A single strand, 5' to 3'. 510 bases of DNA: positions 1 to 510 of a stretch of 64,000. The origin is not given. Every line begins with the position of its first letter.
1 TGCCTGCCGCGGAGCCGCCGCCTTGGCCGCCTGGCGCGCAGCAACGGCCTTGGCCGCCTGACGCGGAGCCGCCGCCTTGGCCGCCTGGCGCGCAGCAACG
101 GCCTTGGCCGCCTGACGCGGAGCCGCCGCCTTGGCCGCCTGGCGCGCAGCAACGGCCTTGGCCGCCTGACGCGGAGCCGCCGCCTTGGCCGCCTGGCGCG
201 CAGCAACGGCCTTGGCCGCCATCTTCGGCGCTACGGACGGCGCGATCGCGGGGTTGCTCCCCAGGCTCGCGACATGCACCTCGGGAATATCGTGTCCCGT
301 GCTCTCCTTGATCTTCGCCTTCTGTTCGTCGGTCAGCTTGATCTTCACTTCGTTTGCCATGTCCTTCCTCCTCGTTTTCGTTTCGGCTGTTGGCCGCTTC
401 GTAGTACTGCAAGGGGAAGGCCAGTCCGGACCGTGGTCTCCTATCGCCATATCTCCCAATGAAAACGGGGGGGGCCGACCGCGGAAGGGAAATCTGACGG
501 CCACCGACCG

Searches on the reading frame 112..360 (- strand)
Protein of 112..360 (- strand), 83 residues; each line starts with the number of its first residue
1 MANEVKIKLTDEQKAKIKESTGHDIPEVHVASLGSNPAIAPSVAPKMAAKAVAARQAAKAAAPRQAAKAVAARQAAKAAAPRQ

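Call 15: find_related_loci(query=A2, collection=genome_contigs, flank=10000)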
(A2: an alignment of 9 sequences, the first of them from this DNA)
Query A2 (83 aa) in genome_contigs; peptide patterns used: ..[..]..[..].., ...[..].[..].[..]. (x = any residue, [..] = any of these).
600 stretches matched a pattern (row limit reached: there are more); 42 encode a relative of the query (tblastn E <= 1e-3); 42 distinct loci.
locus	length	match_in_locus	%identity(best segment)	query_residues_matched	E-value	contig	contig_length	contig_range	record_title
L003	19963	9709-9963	53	1-82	6e-23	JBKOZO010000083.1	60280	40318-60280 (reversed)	MAG: Acidobacteriota bacterium isolate GB_HAYS_MAG_00032 GB_HAYS_000000587913, whole genome shotgun sequence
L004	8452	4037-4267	60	1-80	1e-21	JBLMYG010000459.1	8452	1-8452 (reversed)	MAG: Acidithiobacillales bacterium isolate MAG235 PRJNA957066_bin18_renamed_458, whole genome shotgun sequence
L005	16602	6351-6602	53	1-82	2e-21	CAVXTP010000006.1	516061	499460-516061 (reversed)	MAG: uncultured Acidobacteriota bacterium isolate MFD05942.bin.1.319 genome assembly, contig: contig_14042, whole genome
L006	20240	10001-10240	58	1-78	4e-21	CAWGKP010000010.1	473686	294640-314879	MAG: uncultured Acidobacteriota bacterium isolate MFD00822.bin.2.174 genome assembly, contig: contig_45625, whole genome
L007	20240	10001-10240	58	1-79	6e-21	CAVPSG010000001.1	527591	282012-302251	MAG: uncultured Acidobacteriota bacterium isolate MFD00031.bin.2.23 genome assembly, contig: contig_15625, whole genome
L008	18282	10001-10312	48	1-82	8e-21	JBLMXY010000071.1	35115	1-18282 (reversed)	MAG: Acidobacteriota bacterium isolate MAG243 PRJNA957066_bin25_renamed_70, whole genome shotgun sequence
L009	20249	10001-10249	52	1-82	1e-20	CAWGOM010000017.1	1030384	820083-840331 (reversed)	MAG: uncultured Acidobacteriota bacterium isolate MFD09730.bin.2.99 genome assembly, contig: contig_999, whole genome sh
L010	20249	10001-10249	46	1-82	7e-20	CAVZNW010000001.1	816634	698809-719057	MAG: uncultured Acidobacteriota bacterium isolate MFD06435.bin.3.333 genome assembly, contig: contig_2, whole genome sho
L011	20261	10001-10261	55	1-83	7e-20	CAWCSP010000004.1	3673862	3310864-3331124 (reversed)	MAG: uncultured Acidobacteriota bacterium isolate MFD04428.bin.1.167 genome assembly, contig: contig_20948, whole genome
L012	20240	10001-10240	53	1-78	3e-19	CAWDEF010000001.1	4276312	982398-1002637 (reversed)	MAG: uncultured Acidobacteriota bacterium isolate MFD04944.bin.1.1 genome assembly, contig: contig_18256, whole genome s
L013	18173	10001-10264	51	1-82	5e-19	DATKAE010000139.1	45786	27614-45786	MAG TPA_asm: Thermoanaerobaculia bacterium isolate SMAG_U15197 k141_696353, whole genome shotgun sequence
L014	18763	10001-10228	54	1-79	4e-19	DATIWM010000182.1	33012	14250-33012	MAG TPA_asm: Thermoanaerobaculia bacterium isolate SMAG_U15223 k141_3007116, whole genome shotgun sequence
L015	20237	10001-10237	51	1-78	1e-18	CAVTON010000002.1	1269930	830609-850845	MAG: uncultured Acidobacteriota bacterium isolate MFD00822.bin.1.116 genome assembly, contig: contig_58099, whole genome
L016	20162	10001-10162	59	1-54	2e-18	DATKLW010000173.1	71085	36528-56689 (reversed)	MAG TPA_asm: Thermoanaerobaculia bacterium isolate SMAG_U14695 k141_255623, whole genome shotgun sequence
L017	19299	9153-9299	59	1-49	7e-18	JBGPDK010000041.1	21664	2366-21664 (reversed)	MAG: Thermoanaerobaculia bacterium isolate OBJ_0618_050_26 k141_4088540_length_21664_cov_13.9852, whole genome shotgun s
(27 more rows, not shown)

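Call 16: find_related_loci(query=A2, collection=metagenome_contigs, flank=6000)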
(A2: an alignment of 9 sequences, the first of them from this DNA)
Query A2 (83 aa) in metagenome_contigs; peptide patterns used: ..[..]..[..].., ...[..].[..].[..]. (x = any residue, [..] = any of these).
600 stretches matched a pattern (row limit reached: there are more); 44 encode a relative of the query (tblastn E <= 1e-3); 44 distinct loci.
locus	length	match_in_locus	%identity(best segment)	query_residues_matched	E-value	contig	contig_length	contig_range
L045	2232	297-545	100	1-83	9e-48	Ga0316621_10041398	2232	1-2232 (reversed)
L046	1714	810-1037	80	1-79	5e-31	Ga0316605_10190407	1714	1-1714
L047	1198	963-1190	78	1-79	1e-30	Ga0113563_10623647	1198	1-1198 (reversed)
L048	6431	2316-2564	63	1-83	5e-29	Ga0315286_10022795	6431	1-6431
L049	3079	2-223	79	5-82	4e-28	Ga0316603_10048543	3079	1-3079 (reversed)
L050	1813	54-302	61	1-82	5e-27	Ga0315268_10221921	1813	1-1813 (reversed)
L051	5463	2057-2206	84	1-50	9e-24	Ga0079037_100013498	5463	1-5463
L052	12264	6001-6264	56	1-83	1e-22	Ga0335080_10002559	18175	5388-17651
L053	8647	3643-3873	54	1-80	3e-21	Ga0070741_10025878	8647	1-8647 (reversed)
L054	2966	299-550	56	1-82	2e-20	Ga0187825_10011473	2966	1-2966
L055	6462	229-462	53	1-78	2e-20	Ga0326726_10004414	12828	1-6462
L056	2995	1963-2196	49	1-78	1e-19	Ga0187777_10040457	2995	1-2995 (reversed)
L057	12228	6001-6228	54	1-79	1e-19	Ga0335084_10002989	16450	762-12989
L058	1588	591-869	49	1-79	2e-19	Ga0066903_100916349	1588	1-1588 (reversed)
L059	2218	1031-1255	52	1-69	2e-19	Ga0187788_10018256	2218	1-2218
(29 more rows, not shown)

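Call 39: predict_structure(alignment_id=A2)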
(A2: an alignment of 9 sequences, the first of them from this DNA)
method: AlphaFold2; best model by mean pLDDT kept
length: 83 residues; sequences in the alignment: 9
mean_pLDDT: 61.5   pTM: 0.34
mean pLDDT of the five models: 61.5, 56.9, 53.4, 53.2, 52.3
residues with pLDDT >= 90: 19; 70-90: 12; 50-70: 9; < 50: 43
segments of 3 or more residues with pLDDT < 50: 40-44, 46-83
pLDDT, mean of each block of 10 residues (from residue 1): 85 94 90 62 45 41 41 42 40
secondary structure, 60 per line:
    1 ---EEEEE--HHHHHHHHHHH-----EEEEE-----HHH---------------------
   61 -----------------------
elements in order: E4-8 H11-21 E27-31
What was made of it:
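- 1..360 (-): Small gene, 5' part (ATG at 360; runs off the window). Residues 1-40 form a conserved leader-like module (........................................). An 18-residue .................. tandem repeat follows. AlphaFold2 gives strand(4-8)-helix(11-21)-strand(27-31) at pLDDT 85-94, with a disordered tail (call 39).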

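Call 47: fold_search(model_id=the predicted structure, library=pdb)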
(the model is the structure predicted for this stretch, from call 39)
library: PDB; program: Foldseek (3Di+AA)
matches with E <= 10: 26; with E <= 0.001: 0
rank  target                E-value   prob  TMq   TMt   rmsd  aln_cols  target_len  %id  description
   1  4m7r_A                5.1e+00  0.15  0.27  0.13   2.5        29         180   24  Crystal structure of the N-terminal methyltransferase-like domain of anamorsin (released 2013-10-30)
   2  7rk5_A                5.1e+00  0.15  0.28  0.06   2.5        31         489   19  Mannitol-2-dehydrogenase bound to NADH from Aspergillus fumigatus (released 2022-07-27)
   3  7y7u_A                5.8e+00  0.08  0.23  0.08   3.3        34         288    0  Dimeric structure of a Quorum-Quenching metallo-hydrolase, LrsL (released 2022-08-31)
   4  7rk4_B                6.7e+00  0.13  0.28  0.05   2.5        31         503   19  Mannitol-2-dehydrogenase from Aspergillus fumigatus (released 2022-07-27)
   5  8e1v_A                6.7e+00  0.10  0.22  0.07   4.9        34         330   18  Asp1 kinase in complex with ADPNP Mg IP6 (released 2022-11-30)
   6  7rk4_A                7.2e+00  0.12  0.28  0.05   2.5        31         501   19  Mannitol-2-dehydrogenase from Aspergillus fumigatus (released 2022-07-27)
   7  8e1h_A                7.7e+00  0.09  0.22  0.06   4.9        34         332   18  Asp1 kinase in complex with ADP Mg 5-IP7 (released 2022-11-30)
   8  4f1e_O                7.7e+00  0.07  0.19  0.24   5.2        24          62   21  The Crystal Structure of a Human MitoNEET mutant with Asp 67 replaced by a Gly (released 2012-12-26)
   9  7tb5                  7.7e+00  0.07  0.21  0.08   4.3        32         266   25  Structure of P. aeruginosa PA17 CapW (released 2022-01-19)
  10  4f2c_A                7.7e+00  0.06  0.19  0.22   6.5        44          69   14  The Crystal Structure of a Human MitoNEET double mutant in which Gly 66 are Asp 67 are both Replaced with Ala Residues (released 2012-12-26)
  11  1j09                  8.3e+00  0.13  0.20  0.04   1.9        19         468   21  Crystal structure of Thermus thermophilus glutamyl-tRNA synthetase complexed with ATP and Glu (released 2003-02-25)
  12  8e1h_B                8.3e+00  0.08  0.22  0.07   4.9        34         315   18  Asp1 kinase in complex with ADP Mg 5-IP7 (released 2022-11-30)
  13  8e1j_B                8.3e+00  0.08  0.22  0.07   5.0        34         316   18  Asp1 kinase in complex with 1,5-IP8 (released 2022-11-30)
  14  4f1e_C                8.3e+00  0.06  0.19  0.23   5.2        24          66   21  The Crystal Structure of a Human MitoNEET mutant with Asp 67 replaced by a Gly (released 2012-12-26)
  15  3lpq_A                8.3e+00  0.06  0.19  0.21   5.9        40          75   12  Human MitoNEET with 2Fe-2S Coordinating Ligand His 87 Replaced With Cys (released 2011-06-01)
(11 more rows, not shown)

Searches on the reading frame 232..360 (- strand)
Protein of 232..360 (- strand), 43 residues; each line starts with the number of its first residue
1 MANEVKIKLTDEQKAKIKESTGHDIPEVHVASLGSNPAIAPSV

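Call 46: search_protein_representatives(alignment_id=A3)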
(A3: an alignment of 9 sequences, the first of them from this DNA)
Query: 9 sequences, 43 profile positions. Proteins with E-value up to 0.001 (for the whole library): 139; up to 1e-10: 80; up to 1e-30: 0. The best 139 are listed.
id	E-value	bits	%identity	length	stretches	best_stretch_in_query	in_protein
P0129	1.0e-21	92.4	-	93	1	1-42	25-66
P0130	1.1e-21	92.2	-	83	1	1-42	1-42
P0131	2.4e-21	91.2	-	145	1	1-42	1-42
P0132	3.1e-21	90.8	-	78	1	1-41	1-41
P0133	3.3e-21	90.7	-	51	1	1-40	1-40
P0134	5.7e-21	90.0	-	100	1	1-42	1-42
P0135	6.4e-21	89.8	-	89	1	1-41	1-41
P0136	6.5e-21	89.8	-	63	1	1-42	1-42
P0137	8.0e-21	89.5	-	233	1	1-42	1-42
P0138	1.2e-20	88.9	-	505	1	1-41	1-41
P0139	3.2e-20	87.6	-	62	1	1-41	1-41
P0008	3.4e-20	87.5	-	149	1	1-42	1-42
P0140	1.3e-19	85.6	-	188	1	1-42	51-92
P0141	1.8e-19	85.2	-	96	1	1-42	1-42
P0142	3.7e-19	84.2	-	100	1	1-42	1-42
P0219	9.0e-07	44.5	-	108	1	1-35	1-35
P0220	9.4e-07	44.5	-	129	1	3-37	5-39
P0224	1.7e-06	43.6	-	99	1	3-35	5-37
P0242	1.3e-04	37.6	-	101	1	4-34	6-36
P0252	4.8e-04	35.8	-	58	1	1-32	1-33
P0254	5.6e-04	35.6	-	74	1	4-31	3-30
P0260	7.4e-04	35.2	-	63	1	4-30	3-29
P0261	8.4e-04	35.0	-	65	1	1-30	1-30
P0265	9.7e-04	34.8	-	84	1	3-31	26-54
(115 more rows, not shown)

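Call 50: find_encoding_contigs(protein=P0265, flank=8000, max_places=3)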
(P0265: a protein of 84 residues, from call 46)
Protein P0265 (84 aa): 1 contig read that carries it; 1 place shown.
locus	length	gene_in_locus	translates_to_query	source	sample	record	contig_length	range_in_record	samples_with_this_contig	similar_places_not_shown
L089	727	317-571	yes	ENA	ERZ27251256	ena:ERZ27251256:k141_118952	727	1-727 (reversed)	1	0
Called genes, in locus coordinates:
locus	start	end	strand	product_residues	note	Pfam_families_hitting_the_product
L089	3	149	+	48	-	?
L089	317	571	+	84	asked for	-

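Call 51: find_encoding_contigs(protein=P0220, flank=8000, max_places=3)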
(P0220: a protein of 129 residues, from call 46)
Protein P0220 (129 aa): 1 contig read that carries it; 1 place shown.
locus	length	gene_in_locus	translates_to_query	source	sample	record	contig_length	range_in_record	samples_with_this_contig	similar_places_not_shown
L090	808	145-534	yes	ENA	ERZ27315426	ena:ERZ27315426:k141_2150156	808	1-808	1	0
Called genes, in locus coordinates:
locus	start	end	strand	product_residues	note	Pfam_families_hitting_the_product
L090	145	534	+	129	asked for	-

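Call 54: find_encoding_contigs(protein=P0261, flank=8000, max_places=3)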
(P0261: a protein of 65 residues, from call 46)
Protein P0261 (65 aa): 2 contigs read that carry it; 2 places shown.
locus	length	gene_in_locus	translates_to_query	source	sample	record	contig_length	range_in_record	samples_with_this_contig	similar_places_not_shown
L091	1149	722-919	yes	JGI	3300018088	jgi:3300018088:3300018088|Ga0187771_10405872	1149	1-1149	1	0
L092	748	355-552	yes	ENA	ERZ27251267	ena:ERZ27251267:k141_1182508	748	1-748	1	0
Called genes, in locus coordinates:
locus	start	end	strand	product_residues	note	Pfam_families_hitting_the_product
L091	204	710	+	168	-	-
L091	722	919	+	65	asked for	-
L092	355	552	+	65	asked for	-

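Call 55: find_encoding_contigs(protein=P0254, flank=8000, max_places=3)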
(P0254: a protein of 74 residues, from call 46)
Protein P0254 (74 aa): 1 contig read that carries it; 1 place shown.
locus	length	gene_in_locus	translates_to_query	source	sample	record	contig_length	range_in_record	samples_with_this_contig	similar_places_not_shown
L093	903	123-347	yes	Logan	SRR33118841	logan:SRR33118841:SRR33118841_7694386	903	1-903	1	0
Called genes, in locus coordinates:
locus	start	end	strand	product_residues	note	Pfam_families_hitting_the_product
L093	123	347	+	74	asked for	-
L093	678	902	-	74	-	?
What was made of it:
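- Tried and rejected: Context look-ups for several distant members: only sub-kilobase contigs came back (calls 50, 51, 54, 55).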

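Call 65: search_protein_families(library=ncbifam, proteins=[P0261, P0265, P0252, P0254, P0260, P0220, P0219, P0242, P0224], max_evalue=1)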
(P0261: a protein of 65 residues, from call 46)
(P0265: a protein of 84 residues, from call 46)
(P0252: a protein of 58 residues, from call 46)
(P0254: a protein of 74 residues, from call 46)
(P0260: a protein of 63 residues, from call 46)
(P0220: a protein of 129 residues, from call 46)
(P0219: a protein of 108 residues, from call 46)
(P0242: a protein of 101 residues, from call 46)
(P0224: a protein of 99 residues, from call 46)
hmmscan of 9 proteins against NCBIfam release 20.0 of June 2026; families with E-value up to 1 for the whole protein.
P0261 (65 aa): 5 families
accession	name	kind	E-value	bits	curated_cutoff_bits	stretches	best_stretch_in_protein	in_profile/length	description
NF046113.1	BLP_Lacticasei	subfamily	0.004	17.1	40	1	34-54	8-28/46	bacteriocin-like peptide, LSEI_2386 family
NF038153.1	lant_leader_L1a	domain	0.019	15.1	22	0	8-18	20-30/32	class I lanthipeptide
TIGR03949.1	bact_IIb_cerein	subfamily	0.086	12.6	21.5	1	38-51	4-17/45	class IIb bacteriocin, lactobin A/cerein 7B family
NF040643.1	S6_alt_immun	equivalog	0.099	13.2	30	0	30-58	27-55/78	pyocin S6 family toxin immunity protein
TIGR01847.1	bacteriocin_sig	domain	0.17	12.7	15.7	1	38-49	4-15/15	bacteriocin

P0265 (84 aa): 3 families
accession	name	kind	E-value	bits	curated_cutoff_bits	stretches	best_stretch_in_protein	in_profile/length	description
NF038167.1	cyan_ocin_like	subfamily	0.011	15.8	32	1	60-75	10-25/72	CTB family bacteriocin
NF038153.1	lant_leader_L1a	domain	0.03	14.5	22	0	31-41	20-30/32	class I lanthipeptide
TIGR03793.1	leader_NHLP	domain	0.059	13.2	50.9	1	50-72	55-77/77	NHLP leader peptide family RiPP precursor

P0252 (58 aa): 7 families
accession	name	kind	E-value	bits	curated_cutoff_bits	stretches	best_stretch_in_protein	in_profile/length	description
NF046113.1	BLP_Lacticasei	subfamily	0.0034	17.4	40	1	36-53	9-26/46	bacteriocin-like peptide, LSEI_2386 family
NF038034.1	lactGbeta_entB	subfamily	0.028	14.6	37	1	39-56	1-19/38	lactococcin G-beta/enterocin 1071B family bacteriocin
NF040664.1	HEC_x9_TCC_lant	equivalog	0.039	14.1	46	1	38-57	2-21/39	lacticin 481 family lantibiotic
TIGR04149.1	GG_sam_targ_CFB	domain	0.047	13.6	25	1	24-51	2-29/43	TIGR04149 family rSAM-modified RiPP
TIGR01847.1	bacteriocin_sig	domain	0.067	13.9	15.7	1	39-50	4-15/15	bacteriocin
NF038153.1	lant_leader_L1a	domain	0.13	12.5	22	0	9-19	20-30/32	class I lanthipeptide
NF038167.1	cyan_ocin_like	subfamily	0.18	12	32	1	36-52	8-24/72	CTB family bacteriocin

P0254 (74 aa): 4 families
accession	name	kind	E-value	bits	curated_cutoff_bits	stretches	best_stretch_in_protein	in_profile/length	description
NF033772.1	pheromone_VP1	equivalog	0.011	15.9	85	1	27-55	2-30/65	peptide pheromone VP1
TIGR01847.1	bacteriocin_sig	domain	0.067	13.9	15.7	1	37-48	4-15/15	bacteriocin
NF046113.1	BLP_Lacticasei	subfamily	0.12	12.3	40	1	30-55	5-30/46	bacteriocin-like peptide, LSEI_2386 family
NF038153.1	lant_leader_L1a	domain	0.14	12.4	22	0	7-17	20-30/32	class I lanthipeptide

P0260 (63 aa): 0 families

P0220 (129 aa): 0 families

P0219 (108 aa): 6 families
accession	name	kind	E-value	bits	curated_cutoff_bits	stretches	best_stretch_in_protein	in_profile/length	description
NF038053.1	hist_H1_lk_Burk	equivalog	5.8e-07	30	80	1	42-105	76-140/195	histone H1-like DNA-binding protein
NF011492.0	PRK14900.1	equivalog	0.00017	19.6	1783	1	29-104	959-1034/1044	valine--tRNA ligase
NF038052.1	histone_lik_HC2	exception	0.0027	17.9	135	1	41-107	44-113/201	histone H1-like DNA-binding protein Hc2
NF046106.1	ResusProRpf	equivalog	0.045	13.3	180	1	46-99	143-195/258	resuscitation-promoting factor Rpf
TIGR03276.1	Phn-HD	hypoth_equivalog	0.061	12.8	214.6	1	10-55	60-105/179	phosphonate degradation HD-domain oxygenase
NF050153.2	Rv3852_fam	equivalog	0.79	10.2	100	1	35-81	20-65/145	Rv3852 family protein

P0242 (101 aa): 4 families
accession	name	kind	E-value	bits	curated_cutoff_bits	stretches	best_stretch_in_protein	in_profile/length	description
NF010381.0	PRK13808.1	equivalog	0.17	11.3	426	1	36-99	230-292/335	adenylate kinase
TIGR02794.1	tolA_full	equivalog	0.49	9.6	59.45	1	45-99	181-231/362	cell envelope integrity protein TolA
NF003377.0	PRK04452.1-3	subfamily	0.7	8.8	527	1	44-99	355-410/432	acetyl-CoA decarbonylase/synthase complex subunit delta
NF007065.0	PRK09510.1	equivalog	0.84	8.6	213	1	46-97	181-232/387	cell envelope integrity protein TolA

P0224 (99 aa): 0 families

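Call 66: search_protein_families(library=pfam, proteins=[P0261, P0265, P0252, P0254, P0260, P0220, P0219, P0242, P0224], max_evalue=1)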
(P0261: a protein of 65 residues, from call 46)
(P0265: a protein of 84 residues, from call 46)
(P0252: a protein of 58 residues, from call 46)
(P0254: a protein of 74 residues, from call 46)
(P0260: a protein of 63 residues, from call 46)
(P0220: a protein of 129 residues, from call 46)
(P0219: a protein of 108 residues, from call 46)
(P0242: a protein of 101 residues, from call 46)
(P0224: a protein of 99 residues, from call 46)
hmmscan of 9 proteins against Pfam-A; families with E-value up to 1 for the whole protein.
P0261 (65 aa): 2 families
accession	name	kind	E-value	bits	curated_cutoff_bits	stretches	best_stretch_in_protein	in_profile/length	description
PF19106.5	DUF5793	-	0.045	14.4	25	1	11-59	36-83/157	Family of unknown function (DUF5793)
PF24111.1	DUF7386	-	0.12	13.1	28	1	1-45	1-44/86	Family of unknown function (DUF7386)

P0265 (84 aa): 0 families

P0252 (58 aa): 1 family
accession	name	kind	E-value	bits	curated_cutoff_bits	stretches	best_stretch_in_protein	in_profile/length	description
PF15635.11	Tox-GHH2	-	0.09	13.5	25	1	10-53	62-105/122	GHH signature containing HNH/Endo VII superfamily nuclease toxin 2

P0254 (74 aa): 3 families
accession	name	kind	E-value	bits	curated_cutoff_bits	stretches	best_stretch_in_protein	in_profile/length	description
PF09982.15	LpxR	-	0.052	12.9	26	1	3-52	166-215/323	Outer membrane protein LpxR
PF09016.15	Pas_Saposin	-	0.073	13.7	27.5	1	12-55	19-57/73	Pas factor saposin fold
PF03047.20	ComC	-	0.095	13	20.4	1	36-51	12-27/31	COMC family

P0260 (63 aa): 1 family
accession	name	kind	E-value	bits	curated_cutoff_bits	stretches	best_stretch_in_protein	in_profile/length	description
PF01486.22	K-box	-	0.039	14.5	30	1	10-34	23-47/93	K-box region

P0220 (129 aa): 1 family
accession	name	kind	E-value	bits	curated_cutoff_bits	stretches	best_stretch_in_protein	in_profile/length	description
PF12277.13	DUF3618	-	5.6e-05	23.7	24.9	2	95-109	24-38/47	Protein of unknown function (DUF3618)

P0219 (108 aa): 1 family
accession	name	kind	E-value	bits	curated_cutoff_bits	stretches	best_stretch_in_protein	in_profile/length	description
PF07382.16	HC2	-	1.2e-06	29.2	40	1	33-108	67-144/194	Histone H1-like nucleoprotein HC2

P0242 (101 aa): 0 families

P0224 (99 aa): 2 families
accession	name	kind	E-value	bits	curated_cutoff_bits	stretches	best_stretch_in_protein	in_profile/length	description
PF08725.16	Integrin_b_cyt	-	0.0026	17.9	23.4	1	69-90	21-42/44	Integrin beta cytoplasmic domain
PF20844.2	PCF11_RFEG_rpt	-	0.12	13.1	43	1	20-72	17-68/100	Pre-mRNA cleavage complex 2 protein Pcf11, RFEGP repeat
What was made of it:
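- On Histone H1-like / HC2 basic repeat proteins: A distant basic-tailed member reaches only 29-30 bits against cut-offs of 40 and 80 (calls 65, 66).
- A basic-tailed relative gives sub-threshold hits to the histone H1-like families HC2 and NF038053 (calls 65, 66).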
